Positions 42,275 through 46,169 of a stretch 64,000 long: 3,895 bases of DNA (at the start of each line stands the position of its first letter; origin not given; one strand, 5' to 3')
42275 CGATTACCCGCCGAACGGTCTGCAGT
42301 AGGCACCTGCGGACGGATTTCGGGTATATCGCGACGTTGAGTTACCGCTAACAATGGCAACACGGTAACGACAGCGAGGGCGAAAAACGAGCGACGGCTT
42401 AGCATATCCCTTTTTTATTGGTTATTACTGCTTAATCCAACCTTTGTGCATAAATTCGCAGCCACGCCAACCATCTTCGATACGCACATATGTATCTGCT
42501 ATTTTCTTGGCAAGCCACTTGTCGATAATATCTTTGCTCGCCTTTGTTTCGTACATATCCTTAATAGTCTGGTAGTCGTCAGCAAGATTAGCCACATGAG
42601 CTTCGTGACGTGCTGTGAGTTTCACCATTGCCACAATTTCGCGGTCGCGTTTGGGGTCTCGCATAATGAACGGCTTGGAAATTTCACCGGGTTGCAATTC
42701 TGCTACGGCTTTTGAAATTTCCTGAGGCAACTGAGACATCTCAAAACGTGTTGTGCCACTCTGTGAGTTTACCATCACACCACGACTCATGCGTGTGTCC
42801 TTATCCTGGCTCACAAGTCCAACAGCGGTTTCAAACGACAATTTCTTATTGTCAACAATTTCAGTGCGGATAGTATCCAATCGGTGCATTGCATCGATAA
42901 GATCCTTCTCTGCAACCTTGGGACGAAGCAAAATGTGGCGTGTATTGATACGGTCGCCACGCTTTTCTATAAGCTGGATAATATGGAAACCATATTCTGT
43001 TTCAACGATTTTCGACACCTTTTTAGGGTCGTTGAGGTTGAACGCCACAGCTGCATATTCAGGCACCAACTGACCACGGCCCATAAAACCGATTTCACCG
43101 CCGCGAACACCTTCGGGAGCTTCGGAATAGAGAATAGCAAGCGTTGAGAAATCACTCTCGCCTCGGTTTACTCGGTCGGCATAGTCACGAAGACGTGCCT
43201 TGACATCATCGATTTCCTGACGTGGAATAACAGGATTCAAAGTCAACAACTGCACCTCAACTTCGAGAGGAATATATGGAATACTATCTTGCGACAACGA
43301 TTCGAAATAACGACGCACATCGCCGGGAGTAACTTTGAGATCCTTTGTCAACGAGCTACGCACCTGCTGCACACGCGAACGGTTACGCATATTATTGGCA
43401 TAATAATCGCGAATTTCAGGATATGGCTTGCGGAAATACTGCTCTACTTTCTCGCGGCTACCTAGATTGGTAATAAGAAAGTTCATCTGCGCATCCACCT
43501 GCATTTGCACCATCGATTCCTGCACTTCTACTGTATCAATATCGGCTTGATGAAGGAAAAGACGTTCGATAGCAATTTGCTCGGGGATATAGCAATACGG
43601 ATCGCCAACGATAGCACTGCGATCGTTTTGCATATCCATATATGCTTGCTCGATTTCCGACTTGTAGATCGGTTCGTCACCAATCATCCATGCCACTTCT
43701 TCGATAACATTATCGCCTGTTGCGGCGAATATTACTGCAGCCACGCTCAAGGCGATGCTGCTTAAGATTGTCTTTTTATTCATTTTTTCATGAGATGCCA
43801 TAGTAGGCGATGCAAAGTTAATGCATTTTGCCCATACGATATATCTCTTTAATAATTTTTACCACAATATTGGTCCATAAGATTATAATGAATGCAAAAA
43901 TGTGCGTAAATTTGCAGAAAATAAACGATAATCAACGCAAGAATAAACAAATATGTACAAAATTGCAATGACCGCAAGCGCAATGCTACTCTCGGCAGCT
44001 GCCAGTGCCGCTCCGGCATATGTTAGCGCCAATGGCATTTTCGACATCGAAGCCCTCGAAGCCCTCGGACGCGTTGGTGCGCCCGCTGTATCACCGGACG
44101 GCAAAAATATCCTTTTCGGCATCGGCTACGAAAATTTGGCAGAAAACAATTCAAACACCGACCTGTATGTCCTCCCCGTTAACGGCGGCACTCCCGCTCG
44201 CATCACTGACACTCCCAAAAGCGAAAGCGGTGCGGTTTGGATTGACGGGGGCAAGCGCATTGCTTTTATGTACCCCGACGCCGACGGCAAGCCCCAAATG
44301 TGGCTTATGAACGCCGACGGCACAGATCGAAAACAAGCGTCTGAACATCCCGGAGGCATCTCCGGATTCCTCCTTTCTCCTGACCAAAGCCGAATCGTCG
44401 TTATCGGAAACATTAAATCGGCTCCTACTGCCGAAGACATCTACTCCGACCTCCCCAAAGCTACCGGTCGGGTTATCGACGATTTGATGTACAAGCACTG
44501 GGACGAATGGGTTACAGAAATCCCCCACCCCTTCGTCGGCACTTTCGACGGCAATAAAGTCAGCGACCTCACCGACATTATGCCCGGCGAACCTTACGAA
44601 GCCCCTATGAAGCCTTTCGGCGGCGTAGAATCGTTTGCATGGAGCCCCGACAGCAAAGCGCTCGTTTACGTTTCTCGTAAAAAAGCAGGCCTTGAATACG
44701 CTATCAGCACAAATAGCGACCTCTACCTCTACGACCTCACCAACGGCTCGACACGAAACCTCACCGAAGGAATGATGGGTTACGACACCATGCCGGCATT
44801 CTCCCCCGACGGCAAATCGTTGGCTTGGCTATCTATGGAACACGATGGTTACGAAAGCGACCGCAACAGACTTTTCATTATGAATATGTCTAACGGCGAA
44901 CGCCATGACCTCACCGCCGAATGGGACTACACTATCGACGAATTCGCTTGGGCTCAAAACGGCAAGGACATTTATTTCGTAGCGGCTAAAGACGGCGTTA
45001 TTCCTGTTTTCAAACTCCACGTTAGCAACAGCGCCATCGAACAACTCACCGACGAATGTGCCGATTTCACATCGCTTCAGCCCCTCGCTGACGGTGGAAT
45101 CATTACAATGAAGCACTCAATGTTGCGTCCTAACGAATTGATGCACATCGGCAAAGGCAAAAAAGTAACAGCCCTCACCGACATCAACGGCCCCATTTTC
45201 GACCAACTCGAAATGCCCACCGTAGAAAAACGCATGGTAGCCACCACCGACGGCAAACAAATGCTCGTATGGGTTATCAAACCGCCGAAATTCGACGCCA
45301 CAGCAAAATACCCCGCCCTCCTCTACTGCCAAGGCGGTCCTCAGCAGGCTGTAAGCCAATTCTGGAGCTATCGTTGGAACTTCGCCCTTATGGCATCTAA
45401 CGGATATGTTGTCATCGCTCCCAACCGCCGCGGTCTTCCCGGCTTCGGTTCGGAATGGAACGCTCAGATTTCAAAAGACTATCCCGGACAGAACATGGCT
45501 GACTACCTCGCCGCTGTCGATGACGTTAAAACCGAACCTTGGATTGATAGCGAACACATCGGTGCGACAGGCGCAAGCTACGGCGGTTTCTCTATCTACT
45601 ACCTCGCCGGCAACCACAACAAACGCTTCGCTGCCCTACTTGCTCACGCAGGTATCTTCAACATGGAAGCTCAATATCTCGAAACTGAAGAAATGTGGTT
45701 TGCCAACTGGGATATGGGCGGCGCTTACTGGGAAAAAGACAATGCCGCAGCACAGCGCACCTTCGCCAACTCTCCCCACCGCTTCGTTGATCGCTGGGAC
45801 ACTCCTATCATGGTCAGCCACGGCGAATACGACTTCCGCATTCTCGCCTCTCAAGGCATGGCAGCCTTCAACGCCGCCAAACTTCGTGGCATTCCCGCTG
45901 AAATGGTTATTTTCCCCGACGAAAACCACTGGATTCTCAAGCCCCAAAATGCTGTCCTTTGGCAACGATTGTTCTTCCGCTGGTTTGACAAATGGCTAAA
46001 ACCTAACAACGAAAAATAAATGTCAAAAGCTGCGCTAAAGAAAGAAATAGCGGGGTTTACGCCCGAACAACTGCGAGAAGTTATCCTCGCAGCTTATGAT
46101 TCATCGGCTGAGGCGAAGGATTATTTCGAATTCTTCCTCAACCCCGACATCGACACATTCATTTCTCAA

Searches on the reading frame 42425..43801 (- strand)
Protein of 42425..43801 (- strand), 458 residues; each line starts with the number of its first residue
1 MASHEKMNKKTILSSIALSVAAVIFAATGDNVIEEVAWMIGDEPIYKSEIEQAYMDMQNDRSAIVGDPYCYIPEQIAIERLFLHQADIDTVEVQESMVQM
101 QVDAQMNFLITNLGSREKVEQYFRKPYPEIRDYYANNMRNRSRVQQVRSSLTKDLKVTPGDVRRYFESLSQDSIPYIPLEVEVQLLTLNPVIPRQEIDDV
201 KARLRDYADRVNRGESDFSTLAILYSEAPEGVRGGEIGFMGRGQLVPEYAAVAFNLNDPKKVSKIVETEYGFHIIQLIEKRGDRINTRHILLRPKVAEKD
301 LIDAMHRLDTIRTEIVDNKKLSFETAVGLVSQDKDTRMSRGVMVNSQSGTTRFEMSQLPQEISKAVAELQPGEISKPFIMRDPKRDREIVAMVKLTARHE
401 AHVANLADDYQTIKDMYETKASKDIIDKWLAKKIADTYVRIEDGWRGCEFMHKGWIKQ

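Call 75: search_protein_families(library=pfam, proteins=[window:42425-43801:-], max_evalue=0.00001)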
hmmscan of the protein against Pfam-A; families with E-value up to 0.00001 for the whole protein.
window:42425-43801:- (458 aa): 3 families
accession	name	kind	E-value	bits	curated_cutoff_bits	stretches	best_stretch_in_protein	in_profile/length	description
PF00639.27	Rotamase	-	3.1e-29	102.3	21.7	2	192-278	10-96/97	PPIC-type PPIASE domain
PF13616.12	Rotamase_3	-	1.8e-17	64.4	22.5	1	201-281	37-116/116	PPIC-type PPIASE domain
PF13145.12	Rotamase_2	-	2.6e-09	38.3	27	0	348-407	71-117/121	PPIC-type PPIASE domain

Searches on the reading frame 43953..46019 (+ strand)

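Call 75: search_protein_families(library=pfam, proteins=[window:43953-46019:+], max_evalue=0.00001)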
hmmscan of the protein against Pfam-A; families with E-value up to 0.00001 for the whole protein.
window:43953-46019:+ (688 aa): 5 families
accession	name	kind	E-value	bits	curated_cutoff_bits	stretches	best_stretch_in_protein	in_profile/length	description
PF00326.27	Peptidase_S9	-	2.7e-52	177.8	22.6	1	471-683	1-211/213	Prolyl oligopeptidase family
PF07676.18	PD40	-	2.4e-19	69.2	20.9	0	276-299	9-32/38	WD40-like Beta Propeller Repeat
PF02129.25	Peptidase_S15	-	3.2e-10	40.6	23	1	433-585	1-147/262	X-Pro dipeptidyl-peptidase (S15 family)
PF00561.26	Abhydrolase_1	-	2.2e-09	37.8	25.8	0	454-587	1-121/245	alpha/beta hydrolase fold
PF01738.24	DLH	-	5.1e-06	26.7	21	0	480-666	37-193/217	Dienelactone hydrolase family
